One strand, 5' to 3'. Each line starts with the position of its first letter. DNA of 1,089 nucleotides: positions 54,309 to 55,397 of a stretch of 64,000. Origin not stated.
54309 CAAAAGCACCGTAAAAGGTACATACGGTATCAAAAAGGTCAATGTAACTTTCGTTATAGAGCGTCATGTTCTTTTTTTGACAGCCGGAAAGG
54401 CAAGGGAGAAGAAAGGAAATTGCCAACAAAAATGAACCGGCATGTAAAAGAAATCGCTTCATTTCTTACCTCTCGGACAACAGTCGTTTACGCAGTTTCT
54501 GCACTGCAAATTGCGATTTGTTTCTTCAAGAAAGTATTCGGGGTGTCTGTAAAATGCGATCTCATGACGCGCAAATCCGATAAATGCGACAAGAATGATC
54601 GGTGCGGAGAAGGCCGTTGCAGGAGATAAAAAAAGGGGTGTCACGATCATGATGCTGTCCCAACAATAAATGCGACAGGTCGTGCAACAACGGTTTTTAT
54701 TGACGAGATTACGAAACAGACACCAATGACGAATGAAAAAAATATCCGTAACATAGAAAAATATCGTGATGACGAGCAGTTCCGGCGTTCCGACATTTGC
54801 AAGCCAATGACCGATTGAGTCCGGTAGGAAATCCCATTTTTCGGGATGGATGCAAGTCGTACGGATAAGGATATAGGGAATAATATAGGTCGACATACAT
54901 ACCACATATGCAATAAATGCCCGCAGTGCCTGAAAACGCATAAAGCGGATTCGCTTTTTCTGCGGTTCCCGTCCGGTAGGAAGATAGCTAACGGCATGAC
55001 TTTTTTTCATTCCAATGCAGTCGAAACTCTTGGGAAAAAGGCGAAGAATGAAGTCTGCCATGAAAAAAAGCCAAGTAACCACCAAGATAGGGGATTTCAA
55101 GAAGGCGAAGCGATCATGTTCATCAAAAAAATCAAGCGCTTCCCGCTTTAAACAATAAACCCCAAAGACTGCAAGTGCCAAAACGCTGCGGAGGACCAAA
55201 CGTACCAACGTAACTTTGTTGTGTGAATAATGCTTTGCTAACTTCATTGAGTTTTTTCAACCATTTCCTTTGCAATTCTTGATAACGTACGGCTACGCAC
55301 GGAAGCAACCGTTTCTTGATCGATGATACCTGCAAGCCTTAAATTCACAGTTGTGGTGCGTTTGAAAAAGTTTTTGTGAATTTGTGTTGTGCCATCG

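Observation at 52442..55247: ApbE-NusG_II fusion, Gx transporter and a Cys-rich polytopic protein co-transcribed with lipid enzymes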

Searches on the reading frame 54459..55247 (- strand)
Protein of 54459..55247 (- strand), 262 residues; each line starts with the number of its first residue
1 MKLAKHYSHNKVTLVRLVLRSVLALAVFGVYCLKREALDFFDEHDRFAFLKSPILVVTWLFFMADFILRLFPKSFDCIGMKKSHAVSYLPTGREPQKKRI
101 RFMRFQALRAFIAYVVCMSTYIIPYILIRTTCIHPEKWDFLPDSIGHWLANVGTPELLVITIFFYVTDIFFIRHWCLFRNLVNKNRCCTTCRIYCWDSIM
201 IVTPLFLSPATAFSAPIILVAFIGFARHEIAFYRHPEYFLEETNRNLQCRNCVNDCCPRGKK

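Call 3: search_protein_families(library=pfam, proteins=[window:54459-55247:-], max_evalue=0.01)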
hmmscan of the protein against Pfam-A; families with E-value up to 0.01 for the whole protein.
window:54459-55247:- (262 aa): 0 families

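Call 4: search_protein_families(library=ncbifam, proteins=[window:54459-55247:-], max_evalue=0.01)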
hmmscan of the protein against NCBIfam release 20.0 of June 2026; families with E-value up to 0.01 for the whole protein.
window:54459-55247:- (262 aa): 0 families

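Call 6: find_homologous_proteins(query=window:54459-55247:-)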
Query window:54459-55247:- (262 aa): 1 proteins with E <= 0.001 among 423 candidates.
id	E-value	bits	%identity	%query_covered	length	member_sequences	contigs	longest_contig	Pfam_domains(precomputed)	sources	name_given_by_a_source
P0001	9.5e-179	611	100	100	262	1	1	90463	-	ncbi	-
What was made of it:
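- Tried and rejected: With the 262-aa protein it found only the protein itself (call 6).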

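Call 12: find_encoding_contigs(protein=P0001, flank=10000, max_places=6)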
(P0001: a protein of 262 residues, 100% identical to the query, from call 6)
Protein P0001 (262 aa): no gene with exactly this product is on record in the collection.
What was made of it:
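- Tried and rejected: Exact look-up of P0001's contig failed (call 12), so the source genome could not be inspected for Rnf or other targets.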

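Call 15: search_protein_representatives(protein=window:54459-55247:-)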
Query: 262 residues. Proteins with E-value up to 0.001 (for the whole library): 292; up to 1e-10: 200; up to 1e-30: 3. The best 150 are listed.
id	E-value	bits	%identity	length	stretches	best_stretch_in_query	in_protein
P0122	1.1e-63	231.9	46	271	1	11-261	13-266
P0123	9.3e-42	159.9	43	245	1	50-260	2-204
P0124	9.8e-37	143.5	41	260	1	6-259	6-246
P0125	4.7e-28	115.0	38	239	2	145-262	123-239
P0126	6.5e-28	114.5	41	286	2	155-261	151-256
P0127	7.0e-28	114.4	36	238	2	153-259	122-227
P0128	1.6e-25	106.7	35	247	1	14-260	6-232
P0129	2.1e-24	103.0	31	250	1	14-258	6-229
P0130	2.9e-24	102.6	40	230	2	161-261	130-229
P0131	4.7e-24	101.9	30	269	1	13-259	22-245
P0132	4.8e-23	98.6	36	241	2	156-254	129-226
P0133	1.6e-22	96.8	36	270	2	157-258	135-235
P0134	2.1e-22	96.4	34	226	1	55-257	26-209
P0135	2.4e-22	96.3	34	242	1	11-259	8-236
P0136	2.9e-22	96.0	31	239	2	148-258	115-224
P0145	1.3e-20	90.5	31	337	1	15-259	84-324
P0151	6.9e-20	88.2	36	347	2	156-258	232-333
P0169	1.7e-18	83.6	35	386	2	159-258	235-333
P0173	4.8e-18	82.2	34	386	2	157-258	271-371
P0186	2.6e-17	79.7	34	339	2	161-258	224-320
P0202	2.4e-16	76.6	32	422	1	57-258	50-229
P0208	3.8e-16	75.9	36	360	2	154-257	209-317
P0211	6.9e-16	75.1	36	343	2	155-260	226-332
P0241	1.5e-14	70.7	39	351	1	158-258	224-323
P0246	2.2e-14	70.1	35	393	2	157-257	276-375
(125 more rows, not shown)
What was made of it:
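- On Unnamed 7-Cys membrane family (signature CPF-x8-CC-x2-CRI[YF]NWD ... HPERF ... C-x2-C-x4-C): The best homologue scores 1e-63 (call 15).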

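Call 19: search_protein_families(library=pfam, alignment_id=A1, max_evalue=0.01)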
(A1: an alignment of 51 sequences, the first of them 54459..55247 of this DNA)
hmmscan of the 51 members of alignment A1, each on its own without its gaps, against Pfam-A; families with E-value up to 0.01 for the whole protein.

A. member 1, window:54459-55247:- (262 aa): 0 families

B. families by the number of members that match (of 51 scanned): 5 families
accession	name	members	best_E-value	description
PF03706.18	LPG_synthase_TM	1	0.00096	Lysylphosphatidylglycerol synthase TM region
PF13903.11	Claudin_2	1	0.0011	PMP-22/EMP/MP20/Claudin tight junction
PF25284.1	DUF7874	1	0.0014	Family of unknown function (DUF7874)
PF09771.14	Tmemb_18A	1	0.0057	Transmembrane protein 188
PF24838.2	8xMP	1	0.0097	Octameric membrane protein family (8xMP)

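Call 27: find_homologous_proteins(query=A1, max_evalue=0.00001)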
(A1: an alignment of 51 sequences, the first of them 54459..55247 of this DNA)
Query A1 (51 sequences) (262 aa, profile of the alignment): 1981 proteins with E <= 0.00001 among 6216 candidates; the best 120 are listed.
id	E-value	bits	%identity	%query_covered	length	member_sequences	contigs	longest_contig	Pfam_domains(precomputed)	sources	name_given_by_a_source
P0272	2.1e-88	314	29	94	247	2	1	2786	-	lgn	-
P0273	3.8e-88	313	32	93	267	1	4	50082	-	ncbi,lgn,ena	-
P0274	5.7e-88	313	29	97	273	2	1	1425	-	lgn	-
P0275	7.2e-88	313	31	92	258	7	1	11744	-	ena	-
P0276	1.8e-87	311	31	92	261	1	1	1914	-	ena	-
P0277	2.9e-87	311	31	93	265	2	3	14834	-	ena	-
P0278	5.6e-87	310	33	78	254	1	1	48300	-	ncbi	-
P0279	6.7e-87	309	38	40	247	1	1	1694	-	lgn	-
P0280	9.1e-87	309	32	94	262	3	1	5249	-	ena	-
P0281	1.0e-86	309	28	100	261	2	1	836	-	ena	-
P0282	1.2e-86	309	32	92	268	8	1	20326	-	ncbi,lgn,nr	ncbi:MAG: hypothetical protein MJ062_07300 [Oscillospiraceae bacterium]|nr:hypothetical protein [Osc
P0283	1.3e-86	308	26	93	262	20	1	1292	-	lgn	-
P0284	1.4e-86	308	29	93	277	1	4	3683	-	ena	-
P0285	1.4e-86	308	26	93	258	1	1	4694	-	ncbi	-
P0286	1.9e-86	308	30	93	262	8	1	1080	-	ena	-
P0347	1.6e-84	302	31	100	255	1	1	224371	-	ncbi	-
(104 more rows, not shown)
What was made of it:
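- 54459..55247 (-): 262-aa polytopic membrane protein, member of an unnamed family with seven invariant Cys. A profile search found 1,981 clusters, and every source name among the best 120 listed is 'hypothetical protein' (call 27).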

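Call 30: search_solved_structures(query=A3, max_evalue=10)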
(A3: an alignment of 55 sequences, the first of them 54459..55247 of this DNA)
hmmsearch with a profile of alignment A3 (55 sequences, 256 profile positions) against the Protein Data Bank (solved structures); distinct sequences matched with E-value up to 10: 5.
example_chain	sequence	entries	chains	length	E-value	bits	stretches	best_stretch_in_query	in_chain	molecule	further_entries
6oy3_B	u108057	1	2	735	0.35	13.7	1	31-98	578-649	nhTMEM16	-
4wis_A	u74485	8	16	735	0.35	13.7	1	31-98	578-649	lipid scramblase | Predicted protein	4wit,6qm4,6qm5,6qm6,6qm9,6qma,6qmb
8toi_A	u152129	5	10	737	0.36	13.7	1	31-98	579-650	Lipid scramblase nhTMEM16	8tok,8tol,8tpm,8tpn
8tpo_B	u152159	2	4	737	0.36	13.7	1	31-98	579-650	Lipid scramblase nhTMEM16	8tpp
8tpq_A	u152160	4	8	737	0.36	13.6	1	31-98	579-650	Lipid scramblase nhTMEM16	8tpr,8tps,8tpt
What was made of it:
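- Tried and rejected: The 262-aa family profile against PDB sequences gave only noise, nhTMEM16 at E 0.35 (call 30).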

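Call 35: predict_structure(alignment_id=A3)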
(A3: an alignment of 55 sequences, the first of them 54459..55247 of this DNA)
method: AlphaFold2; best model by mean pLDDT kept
length: 262 residues; sequences in the alignment: 55
mean_pLDDT: 80.3   pTM: 0.79
mean pLDDT of the five models: 80.3, 79.7, 79.2, 77.6, 77.0
residues with pLDDT >= 90: 90; 70-90: 109; 50-70: 56; < 50: 7
segments of 3 or more residues with pLDDT < 50: 1-3, 132-134
pLDDT, mean of each block of 10 residues (from residue 1): 53 89 93 80 68 90 93 85 92 91 87 79 60 54 69 87 89 70 66 80 85 90 92 93 89 67 51
secondary structure, 60 per line:
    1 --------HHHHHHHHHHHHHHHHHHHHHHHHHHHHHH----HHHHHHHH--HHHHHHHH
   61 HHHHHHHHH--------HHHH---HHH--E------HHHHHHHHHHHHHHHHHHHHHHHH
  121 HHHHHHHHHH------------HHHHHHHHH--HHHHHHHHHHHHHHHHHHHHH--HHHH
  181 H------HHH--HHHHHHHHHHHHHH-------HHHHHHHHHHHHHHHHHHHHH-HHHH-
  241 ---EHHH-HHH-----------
elements in order: H9-38 H43-50 H53-69 H78-81 H97-130 H143-151 H154-174 H177-181 H193-206 H214-234 H236-239

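Call 40: fold_search(model_id=the predicted structure, library=pdb)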
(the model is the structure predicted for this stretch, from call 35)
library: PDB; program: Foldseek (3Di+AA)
matches with E <= 10: 87; with E <= 0.001: 0
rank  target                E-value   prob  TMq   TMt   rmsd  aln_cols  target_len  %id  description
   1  6tt7_N                1.4e+00  0.08  0.15  0.17  18.4       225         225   12  Ovine ATP synthase 1a state (released 2020-09-23)
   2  8xqo_R                1.7e+00  0.06  0.15  0.14  22.0       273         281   11  Structure of human class T GPCR TAS2R14-Gi complex with Aristolochic acid A. (released 2024-07-10)
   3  6vp0_C                1.8e+00  0.06  0.17  0.12  21.8       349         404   11  Human Diacylglycerol Acyltransferase 1 in complex with oleoyl-CoA (released 2020-05-13)
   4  9kpz_D                2.3e+00  0.06  0.16  0.18  28.1       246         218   12  Structure of TolQRA complex at pH 5.4 from E.coli (released 2026-03-04)
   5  8tlp_B                2.4e+00  0.05  0.15  0.17  19.6       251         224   13  Computationally designed tunable C2 symmetric tandem repeat homodimer, D_3_633_8x without peptide (released 2024-12-11)
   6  6iv0_E                2.4e+00  0.03  0.14  0.13  25.2       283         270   11  Crystal structure of a bacterial Bestrophin homolog from Klebsiella pneumoniae with a mutation I180A (released 2019-11-13)
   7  9kpz_E                2.6e+00  0.06  0.16  0.19  26.9       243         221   10  Structure of TolQRA complex at pH 5.4 from E.coli (released 2026-03-04)
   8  8ucs_G                2.7e+00  0.03  0.12  0.12  25.8       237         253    9  Cryo-EM structure of the flagellar MotAB stator bound to FliG (released 2024-01-24)
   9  8tm9_B                3.0e+00  0.04  0.15  0.16  19.8       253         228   13  Computationally designed tunable C2 symmetric tandem repeat homodimer, D_3_633_8x bound to peptide (released 2024-12-11)
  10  3q84_G                3.0e+00  0.02  0.13  0.12  34.7       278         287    9  Crystal structure of human PACSIN 1 F-BAR domain (released 2012-02-22)
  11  7qoc_A                3.2e+00  0.07  0.19  0.24  18.7       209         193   10  Se-Met derivative structure of a small alarmone hydrolase (RelH) from Corynebacterium glutamicum (released 2022-07-13)
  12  8ves_F                3.4e+00  0.05  0.16  0.16  34.1       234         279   13  Structure of YicC endoribonuclease bound to an RNA substrate (released 2024-09-04)
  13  8hvj_B                3.6e+00  0.08  0.20  0.20  23.7       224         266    9  The structure of the E. coli mRNA endoonuclease YiCC (released 2023-12-27)
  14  8tlp_A                3.6e+00  0.04  0.15  0.16  20.0       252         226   13  Computationally designed tunable C2 symmetric tandem repeat homodimer, D_3_633_8x without peptide (released 2024-12-11)
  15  9och_A                3.6e+00  0.03  0.14  0.08  23.7       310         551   11  Transporter associated with antigen processing (TAP) bound to the viral protein hUS6 in the outward-facing open state (released 2025-09-10)
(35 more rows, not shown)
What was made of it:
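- Tried and rejected: Foldseek gave nothing better than E 1.4 and TM 0.21 (call 40).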

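Call 46: find_encoding_contigs(protein=P0122, flank=8000, max_places=3)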
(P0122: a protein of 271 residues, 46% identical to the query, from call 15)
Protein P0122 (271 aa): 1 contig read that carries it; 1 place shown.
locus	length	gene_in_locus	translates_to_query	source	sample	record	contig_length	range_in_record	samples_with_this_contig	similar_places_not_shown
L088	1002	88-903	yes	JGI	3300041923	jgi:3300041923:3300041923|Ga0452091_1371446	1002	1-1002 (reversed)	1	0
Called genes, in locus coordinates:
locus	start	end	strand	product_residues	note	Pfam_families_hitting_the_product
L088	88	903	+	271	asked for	-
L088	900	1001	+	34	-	?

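Call 47: find_encoding_contigs(protein=P0124, flank=8000, max_places=3)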
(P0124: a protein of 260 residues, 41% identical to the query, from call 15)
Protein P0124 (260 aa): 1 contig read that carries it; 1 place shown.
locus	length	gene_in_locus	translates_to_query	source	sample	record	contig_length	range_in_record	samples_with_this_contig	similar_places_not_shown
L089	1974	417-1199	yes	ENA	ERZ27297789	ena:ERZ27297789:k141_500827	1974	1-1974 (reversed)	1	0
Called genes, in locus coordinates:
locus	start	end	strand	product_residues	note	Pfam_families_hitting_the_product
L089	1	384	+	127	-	?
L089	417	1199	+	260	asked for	-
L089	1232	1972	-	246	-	?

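Call 55: find_related_loci(query=window:54459-55247:-, collection=metagenome_contigs, flank=7000)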
Query window:54459-55247:- (262 aa) in metagenome_contigs; peptide patterns used: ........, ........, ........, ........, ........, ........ (x = any residue, [..] = any of these).
28 stretches matched a pattern, but none encodes a relative of the query by tblastn (E <= 1e-3).
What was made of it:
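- Tried and rejected: Metagenome scans found no close relatives of the 262-aa protein (call 55).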

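Call 57: find_related_loci(query=A5, collection=metagenome_contigs, flank=7000)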
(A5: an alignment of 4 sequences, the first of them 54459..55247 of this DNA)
Query A5 (262 aa) in metagenome_contigs; peptide patterns used: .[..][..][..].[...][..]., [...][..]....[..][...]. (x = any residue, [..] = any of these).
259 stretches matched a pattern; 25 encode a relative of the query (tblastn E <= 1e-3); 25 distinct loci.
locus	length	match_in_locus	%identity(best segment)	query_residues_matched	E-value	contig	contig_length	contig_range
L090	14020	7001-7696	32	16-262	9e-30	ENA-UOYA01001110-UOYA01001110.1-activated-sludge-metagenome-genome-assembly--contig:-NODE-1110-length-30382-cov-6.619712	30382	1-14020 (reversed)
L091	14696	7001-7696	32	16-262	9e-30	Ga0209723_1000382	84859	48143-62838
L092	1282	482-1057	32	49-259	5e-29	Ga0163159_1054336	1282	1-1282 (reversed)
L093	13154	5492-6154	29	15-257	2e-28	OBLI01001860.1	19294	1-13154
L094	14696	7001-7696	32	16-262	9e-30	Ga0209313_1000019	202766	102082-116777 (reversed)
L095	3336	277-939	28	15-257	2e-27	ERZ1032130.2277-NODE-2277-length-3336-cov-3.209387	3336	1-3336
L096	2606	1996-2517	31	59-254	2e-26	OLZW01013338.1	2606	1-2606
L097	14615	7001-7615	30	39-260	7e-25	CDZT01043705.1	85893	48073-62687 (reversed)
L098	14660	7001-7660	29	16-262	1e-24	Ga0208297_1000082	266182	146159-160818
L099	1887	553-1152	32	41-257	2e-24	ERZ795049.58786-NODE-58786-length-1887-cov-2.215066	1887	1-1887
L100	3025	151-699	28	54-262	3e-24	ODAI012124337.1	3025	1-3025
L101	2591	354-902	28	54-262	3e-24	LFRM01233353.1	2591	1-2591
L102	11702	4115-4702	31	36-257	2e-23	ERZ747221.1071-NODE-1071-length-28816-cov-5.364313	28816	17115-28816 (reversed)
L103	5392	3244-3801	28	51-262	9e-23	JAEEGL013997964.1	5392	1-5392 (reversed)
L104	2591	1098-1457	37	138-257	2e-22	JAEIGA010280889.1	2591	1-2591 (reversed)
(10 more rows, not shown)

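Call 71: search_protein_families(library=pfam, proteins=[P0202, P0173, P0169, P0246, P0151, P0208, P0241, P0211, P0186, P0145], max_evalue=0.01)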
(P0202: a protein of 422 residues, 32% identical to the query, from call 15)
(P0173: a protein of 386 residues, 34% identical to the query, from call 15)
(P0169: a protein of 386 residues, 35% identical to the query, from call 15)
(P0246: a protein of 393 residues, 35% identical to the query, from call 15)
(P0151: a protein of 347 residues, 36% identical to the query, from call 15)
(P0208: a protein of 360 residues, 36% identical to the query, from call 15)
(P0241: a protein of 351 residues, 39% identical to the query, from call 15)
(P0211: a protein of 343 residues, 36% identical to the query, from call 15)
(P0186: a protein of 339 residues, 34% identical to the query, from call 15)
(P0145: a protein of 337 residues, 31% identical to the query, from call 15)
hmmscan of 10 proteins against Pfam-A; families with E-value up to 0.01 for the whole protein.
P0202 (422 aa): 7 families
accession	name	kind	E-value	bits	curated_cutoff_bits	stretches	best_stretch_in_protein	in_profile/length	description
PF06103.16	DUF948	-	0.00026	21.5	37.2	1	251-315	19-82/89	Bacterial protein of unknown function (DUF948)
PF01442.23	Apolipoprotein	-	0.0019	18.4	90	1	225-343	44-170/190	Apolipoprotein A1/A4/E domain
PF03036.21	Perilipin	-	0.0042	16.6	33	1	247-338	59-150/403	Perilipin family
PF07464.16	ApoLp-III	-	0.0059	17.2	36.3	0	254-339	51-135/146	Apolipophorin-III precursor (apoLp-III)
PF01544.23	CorA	-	0.0074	16.1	27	0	231-346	97-211/292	CorA-like Mg2+ transporter protein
PF05960.17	DUF885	-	0.0096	16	32.4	0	213-382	95-266/532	Bacterial protein of unknown function (DUF885)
PF14198.11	TnpV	-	0.0099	16.3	27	0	225-274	21-69/111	Transposon-encoded protein TnpV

P0173 (386 aa): 0 families

P0169 (386 aa): 0 families

P0246 (393 aa): 0 families

P0151 (347 aa): 0 families

P0208 (360 aa): 0 families

P0241 (351 aa): 0 families

P0211 (343 aa): 0 families

P0186 (339 aa): 0 families

P0145 (337 aa): 0 families

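Call 73: search_protein_families(library=pfam, proteins=[window:54459-55247:-, P0273, P0282, P0347, P0122, P0123], max_evalue=10)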
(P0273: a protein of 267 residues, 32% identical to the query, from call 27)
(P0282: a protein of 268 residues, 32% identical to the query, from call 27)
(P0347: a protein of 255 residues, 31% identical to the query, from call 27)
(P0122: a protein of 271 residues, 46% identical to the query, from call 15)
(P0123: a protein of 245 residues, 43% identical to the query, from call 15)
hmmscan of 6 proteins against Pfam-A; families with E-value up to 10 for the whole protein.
window:54459-55247:- (262 aa): 0 families

P0273 (267 aa): 0 families

P0282 (268 aa): 1 family
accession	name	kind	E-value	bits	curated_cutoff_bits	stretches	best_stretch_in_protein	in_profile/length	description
PF23338.1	PTHB1_hp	-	0.0023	18.8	27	1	228-263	19-54/104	PTHB1 hairpin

P0347 (255 aa): 0 families

P0122 (271 aa): 0 families

P0123 (245 aa): 0 families
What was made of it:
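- No haem-type His pairs or ferredoxin motifs were found, and there is no Pfam hit (calls 3, 73).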

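Call 79: list_cluster_members(proteins=[P0001, P0002, P0007, P0282])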
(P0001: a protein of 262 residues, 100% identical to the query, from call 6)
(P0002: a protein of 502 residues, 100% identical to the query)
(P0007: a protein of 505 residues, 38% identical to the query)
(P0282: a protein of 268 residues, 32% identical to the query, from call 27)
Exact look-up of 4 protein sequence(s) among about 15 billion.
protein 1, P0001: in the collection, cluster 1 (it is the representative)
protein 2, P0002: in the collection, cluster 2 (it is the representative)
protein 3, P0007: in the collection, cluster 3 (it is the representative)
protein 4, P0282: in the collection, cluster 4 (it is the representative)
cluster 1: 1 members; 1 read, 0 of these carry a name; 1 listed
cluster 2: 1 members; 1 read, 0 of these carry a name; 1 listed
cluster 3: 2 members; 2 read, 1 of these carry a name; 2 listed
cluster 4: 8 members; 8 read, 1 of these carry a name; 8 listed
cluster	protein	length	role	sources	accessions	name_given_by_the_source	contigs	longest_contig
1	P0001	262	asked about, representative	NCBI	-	-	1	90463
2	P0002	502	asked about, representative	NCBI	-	-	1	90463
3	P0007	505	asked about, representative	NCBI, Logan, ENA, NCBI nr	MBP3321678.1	MAG: FAD:protein FMN transferase [Clostridia bacterium] | FAD:protein FMN transferase [Clostridia bacterium]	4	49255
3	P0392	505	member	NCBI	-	-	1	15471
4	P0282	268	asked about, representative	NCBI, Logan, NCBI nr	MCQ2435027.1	MAG: hypothetical protein MJ062_07300 [Oscillospiraceae bacterium] | hypothetical protein [Oscillospiraceae bacterium]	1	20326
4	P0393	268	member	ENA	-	-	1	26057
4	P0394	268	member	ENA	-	-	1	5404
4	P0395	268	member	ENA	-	-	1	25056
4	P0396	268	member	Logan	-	-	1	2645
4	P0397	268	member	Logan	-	-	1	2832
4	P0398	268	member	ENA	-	-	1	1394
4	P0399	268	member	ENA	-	-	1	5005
